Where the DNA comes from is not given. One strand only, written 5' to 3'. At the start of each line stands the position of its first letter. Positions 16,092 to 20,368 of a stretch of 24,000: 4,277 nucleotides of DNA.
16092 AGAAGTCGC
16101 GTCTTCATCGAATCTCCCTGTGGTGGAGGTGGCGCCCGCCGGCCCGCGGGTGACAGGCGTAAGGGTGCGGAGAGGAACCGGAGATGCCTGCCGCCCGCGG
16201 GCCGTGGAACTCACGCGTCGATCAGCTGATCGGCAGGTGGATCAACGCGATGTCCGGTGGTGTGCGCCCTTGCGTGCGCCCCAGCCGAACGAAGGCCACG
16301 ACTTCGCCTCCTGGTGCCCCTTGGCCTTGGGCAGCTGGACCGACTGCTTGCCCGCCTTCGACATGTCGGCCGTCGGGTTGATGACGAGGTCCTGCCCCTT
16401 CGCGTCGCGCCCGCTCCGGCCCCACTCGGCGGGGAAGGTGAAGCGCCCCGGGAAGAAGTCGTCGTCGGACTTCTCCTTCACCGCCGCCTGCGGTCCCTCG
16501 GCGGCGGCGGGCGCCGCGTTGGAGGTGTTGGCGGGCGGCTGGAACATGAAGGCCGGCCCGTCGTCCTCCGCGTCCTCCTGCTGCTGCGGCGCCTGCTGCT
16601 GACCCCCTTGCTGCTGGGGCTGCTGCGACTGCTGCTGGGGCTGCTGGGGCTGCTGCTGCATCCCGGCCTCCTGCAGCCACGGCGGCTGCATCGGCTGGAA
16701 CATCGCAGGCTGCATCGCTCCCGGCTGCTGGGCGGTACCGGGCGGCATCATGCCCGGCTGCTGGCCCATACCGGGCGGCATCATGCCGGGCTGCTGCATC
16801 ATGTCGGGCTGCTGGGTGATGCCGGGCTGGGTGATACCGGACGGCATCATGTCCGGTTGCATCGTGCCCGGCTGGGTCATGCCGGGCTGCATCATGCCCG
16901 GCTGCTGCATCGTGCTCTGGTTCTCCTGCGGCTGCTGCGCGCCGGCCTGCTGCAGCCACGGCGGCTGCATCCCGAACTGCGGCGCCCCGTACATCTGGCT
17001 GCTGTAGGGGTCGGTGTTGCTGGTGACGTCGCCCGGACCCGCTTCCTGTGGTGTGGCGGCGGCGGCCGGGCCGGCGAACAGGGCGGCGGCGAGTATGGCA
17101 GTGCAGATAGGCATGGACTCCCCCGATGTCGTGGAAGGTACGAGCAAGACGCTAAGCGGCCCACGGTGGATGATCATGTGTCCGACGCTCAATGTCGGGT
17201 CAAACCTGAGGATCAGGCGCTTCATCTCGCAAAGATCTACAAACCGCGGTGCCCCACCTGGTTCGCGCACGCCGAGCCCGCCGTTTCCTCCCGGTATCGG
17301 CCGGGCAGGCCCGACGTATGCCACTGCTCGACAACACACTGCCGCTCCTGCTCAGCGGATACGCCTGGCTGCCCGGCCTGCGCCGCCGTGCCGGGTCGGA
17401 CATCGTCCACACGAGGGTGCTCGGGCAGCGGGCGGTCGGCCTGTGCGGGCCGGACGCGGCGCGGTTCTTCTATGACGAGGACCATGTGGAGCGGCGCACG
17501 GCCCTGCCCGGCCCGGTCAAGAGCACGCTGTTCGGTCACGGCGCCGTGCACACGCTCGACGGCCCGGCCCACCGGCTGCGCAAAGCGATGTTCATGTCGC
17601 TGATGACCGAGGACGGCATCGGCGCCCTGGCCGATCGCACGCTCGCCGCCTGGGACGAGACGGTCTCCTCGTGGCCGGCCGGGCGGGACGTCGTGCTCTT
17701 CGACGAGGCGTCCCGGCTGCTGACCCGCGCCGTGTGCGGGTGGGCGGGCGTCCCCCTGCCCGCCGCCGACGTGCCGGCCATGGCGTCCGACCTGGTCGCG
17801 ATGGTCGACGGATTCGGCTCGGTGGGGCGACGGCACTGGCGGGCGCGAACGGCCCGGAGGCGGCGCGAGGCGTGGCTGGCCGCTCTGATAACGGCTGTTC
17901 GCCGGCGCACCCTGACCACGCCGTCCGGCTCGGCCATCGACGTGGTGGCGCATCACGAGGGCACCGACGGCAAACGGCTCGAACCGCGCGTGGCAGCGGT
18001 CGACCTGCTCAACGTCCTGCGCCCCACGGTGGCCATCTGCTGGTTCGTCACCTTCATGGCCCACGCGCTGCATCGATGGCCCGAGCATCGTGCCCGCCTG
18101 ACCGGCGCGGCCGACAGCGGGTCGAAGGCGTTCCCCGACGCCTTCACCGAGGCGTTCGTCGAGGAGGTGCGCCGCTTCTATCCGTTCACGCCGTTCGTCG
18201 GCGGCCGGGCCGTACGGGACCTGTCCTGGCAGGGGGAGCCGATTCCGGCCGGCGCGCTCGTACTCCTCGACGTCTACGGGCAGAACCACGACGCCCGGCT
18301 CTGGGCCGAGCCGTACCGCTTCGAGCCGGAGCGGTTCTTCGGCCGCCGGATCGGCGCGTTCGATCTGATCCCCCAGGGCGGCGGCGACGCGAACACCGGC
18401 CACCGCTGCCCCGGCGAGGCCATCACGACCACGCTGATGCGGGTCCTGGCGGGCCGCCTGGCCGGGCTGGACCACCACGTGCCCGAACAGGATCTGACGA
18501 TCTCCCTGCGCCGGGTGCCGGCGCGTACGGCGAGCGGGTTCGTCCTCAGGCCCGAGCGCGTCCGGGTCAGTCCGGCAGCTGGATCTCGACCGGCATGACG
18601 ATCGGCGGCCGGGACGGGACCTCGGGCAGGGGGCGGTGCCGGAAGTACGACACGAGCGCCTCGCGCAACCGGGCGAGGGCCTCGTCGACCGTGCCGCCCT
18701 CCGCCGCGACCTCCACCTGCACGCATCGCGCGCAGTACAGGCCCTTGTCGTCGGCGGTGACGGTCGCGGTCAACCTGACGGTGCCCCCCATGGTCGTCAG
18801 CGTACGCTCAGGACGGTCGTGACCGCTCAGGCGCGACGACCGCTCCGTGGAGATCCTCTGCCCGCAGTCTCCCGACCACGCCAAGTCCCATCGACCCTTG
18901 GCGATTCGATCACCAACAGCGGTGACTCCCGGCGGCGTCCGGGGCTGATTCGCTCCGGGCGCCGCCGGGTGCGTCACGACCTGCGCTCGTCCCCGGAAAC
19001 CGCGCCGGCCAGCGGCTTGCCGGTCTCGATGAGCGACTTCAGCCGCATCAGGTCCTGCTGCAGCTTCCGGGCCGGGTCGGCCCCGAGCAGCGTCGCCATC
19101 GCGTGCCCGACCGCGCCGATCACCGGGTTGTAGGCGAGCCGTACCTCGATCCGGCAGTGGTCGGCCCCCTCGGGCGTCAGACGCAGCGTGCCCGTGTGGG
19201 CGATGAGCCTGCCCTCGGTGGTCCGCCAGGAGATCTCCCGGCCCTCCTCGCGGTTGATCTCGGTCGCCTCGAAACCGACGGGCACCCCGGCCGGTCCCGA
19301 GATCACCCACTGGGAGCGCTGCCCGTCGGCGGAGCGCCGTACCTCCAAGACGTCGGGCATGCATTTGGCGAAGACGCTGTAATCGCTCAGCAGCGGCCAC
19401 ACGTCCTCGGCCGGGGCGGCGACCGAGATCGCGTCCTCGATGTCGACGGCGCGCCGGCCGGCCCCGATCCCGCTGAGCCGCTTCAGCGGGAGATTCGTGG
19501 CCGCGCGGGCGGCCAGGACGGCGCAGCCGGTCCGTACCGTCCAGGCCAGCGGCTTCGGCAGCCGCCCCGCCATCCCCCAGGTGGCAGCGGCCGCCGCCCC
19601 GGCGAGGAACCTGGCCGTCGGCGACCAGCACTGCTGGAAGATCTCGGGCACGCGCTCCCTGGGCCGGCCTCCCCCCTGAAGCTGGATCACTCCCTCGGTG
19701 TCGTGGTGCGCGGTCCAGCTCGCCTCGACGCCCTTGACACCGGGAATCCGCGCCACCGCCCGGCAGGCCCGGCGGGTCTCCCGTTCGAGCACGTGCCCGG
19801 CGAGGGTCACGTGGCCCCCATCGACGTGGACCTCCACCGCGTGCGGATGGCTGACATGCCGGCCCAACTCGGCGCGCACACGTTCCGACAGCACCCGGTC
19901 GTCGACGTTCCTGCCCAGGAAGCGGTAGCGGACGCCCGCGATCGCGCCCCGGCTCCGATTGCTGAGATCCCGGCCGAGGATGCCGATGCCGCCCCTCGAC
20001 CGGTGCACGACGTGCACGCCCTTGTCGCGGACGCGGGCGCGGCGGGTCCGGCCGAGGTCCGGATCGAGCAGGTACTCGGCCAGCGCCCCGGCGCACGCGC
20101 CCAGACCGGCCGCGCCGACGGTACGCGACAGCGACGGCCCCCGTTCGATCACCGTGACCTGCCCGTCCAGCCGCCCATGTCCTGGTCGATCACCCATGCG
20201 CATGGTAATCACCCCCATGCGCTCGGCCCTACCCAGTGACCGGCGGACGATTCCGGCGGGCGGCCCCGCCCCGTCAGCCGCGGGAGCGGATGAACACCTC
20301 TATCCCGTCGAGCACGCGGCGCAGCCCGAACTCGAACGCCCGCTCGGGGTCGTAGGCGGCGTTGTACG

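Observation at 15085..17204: Duplicated ~140-bp promoter/leader/signal-peptide cassette heads two otherwise unrelated low-complexity exported proteins that bracket a fasciclin lipoprotein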

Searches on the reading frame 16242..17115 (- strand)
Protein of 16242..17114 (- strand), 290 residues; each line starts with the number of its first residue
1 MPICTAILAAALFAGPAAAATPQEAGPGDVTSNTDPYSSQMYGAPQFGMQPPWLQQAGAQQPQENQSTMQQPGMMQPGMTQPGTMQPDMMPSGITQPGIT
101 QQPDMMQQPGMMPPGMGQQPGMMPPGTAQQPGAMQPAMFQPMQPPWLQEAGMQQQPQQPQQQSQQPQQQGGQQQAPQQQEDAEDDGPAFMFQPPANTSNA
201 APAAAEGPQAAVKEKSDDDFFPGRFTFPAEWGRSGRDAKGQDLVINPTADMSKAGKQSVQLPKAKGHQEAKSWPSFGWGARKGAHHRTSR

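Call 8: search_protein_families(library=pfam, proteins=[window:16242-17115:-], max_evalue=0.01)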
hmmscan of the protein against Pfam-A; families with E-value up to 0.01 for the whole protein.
window:16242-17115:- (291 aa): 0 families

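Call 9: search_protein_families(library=ncbifam, proteins=[window:16242-17115:-], max_evalue=1)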
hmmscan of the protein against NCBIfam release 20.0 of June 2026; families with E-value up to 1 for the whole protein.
window:16242-17115:- (291 aa): 0 families

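Call 16: find_homologous_proteins(query=window:16242-17115:-)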
Query window:16242-17115:-: 8000 candidates shared short words with the query, none scored E <= 0.001.

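Call 88: find_homologous_proteins(query=window:16242-17114:-)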
Query window:16242-17114:- (290 aa): 1 proteins with E <= 0.001 among 8000 candidates.
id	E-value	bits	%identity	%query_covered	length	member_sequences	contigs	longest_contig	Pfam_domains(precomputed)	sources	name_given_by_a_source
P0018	3.2e-48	183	52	52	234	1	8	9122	-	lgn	-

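Call 89: search_protein_families(library=pfam, proteins=[window:16242-17114:-], max_evalue=1)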
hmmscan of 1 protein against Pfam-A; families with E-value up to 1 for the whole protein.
window:16242-17114:- (290 aa): 2 families
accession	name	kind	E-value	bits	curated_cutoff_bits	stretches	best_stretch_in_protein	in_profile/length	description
PF03153.18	TFIIA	-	0.35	11.2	36.2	1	49-210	78-242/415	Transcription factor IIA, alpha/beta subunit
PF02095.21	Extensin_1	-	0.6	10.3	105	0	54-172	31-146/171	Extensin-like protein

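Call 90: search_protein_families(library=ncbifam, proteins=[window:16242-17114:-], max_evalue=1)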
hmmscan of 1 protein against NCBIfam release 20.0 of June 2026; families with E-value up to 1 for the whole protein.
window:16242-17114:- (290 aa): 1 family
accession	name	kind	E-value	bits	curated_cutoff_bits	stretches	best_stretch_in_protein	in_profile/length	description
NF047414.1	BRANT_His_rich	hypoth_equivalog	0.16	13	44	1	3-32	5-34/62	His-rich protein BRANT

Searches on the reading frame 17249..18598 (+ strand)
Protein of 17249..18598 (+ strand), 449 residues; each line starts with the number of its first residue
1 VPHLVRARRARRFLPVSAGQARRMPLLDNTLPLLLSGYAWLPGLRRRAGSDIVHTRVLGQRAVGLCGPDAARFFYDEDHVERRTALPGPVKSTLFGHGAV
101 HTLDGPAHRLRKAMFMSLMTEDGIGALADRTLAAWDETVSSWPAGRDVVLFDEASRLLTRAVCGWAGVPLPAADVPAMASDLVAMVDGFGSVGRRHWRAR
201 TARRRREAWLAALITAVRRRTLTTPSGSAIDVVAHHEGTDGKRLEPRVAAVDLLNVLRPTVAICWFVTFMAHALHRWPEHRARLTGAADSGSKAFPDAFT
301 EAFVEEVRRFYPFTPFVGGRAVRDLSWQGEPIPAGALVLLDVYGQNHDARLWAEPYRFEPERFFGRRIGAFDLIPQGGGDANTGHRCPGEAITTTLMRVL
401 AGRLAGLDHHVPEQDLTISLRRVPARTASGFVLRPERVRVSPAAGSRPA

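Call 8: search_protein_families(library=pfam, proteins=[window:17249-18598:+], max_evalue=0.01)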
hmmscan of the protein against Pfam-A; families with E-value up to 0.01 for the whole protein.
window:17249-18598:+ (449 aa): 1 family
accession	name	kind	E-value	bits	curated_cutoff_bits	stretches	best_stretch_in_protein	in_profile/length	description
PF00067.27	p450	-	1.1e-13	51.2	22.8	1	299-402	323-426/462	Cytochrome P450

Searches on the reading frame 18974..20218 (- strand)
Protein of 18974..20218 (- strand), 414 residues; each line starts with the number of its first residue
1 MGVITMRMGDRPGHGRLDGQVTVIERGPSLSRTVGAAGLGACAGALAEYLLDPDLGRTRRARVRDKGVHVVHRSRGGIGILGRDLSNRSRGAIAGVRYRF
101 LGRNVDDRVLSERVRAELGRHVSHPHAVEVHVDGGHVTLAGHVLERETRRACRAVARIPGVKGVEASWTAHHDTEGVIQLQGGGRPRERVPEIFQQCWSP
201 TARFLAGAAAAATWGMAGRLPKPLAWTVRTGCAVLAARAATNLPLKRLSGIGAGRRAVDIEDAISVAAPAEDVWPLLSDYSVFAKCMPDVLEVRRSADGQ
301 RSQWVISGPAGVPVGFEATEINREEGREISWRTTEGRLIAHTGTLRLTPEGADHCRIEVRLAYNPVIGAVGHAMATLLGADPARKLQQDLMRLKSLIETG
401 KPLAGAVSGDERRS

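Call 8: search_protein_families(library=pfam, proteins=[window:18974-20218:-], max_evalue=0.01)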
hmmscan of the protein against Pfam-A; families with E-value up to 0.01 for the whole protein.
window:18974-20218:- (414 aa): 4 families
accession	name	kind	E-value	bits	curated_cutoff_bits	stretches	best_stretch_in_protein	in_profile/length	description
PF10604.15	Polyketide_cyc2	-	2.3e-18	67.3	27.4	1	258-398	2-142/142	Polyketide cyclase / dehydrase and lipid transport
PF03364.25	Polyketide_cyc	-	1.7e-09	38.4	23.4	1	266-390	1-125/126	Polyketide cyclase / dehydrase and lipid transport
PF04972.22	BON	-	1.9e-08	34.9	27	1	106-165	1-62/69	BON domain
PF06240.19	COXG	-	0.00093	19.4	22.2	1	264-298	3-37/140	Carbon monoxide dehydrogenase subunit G (CoxG)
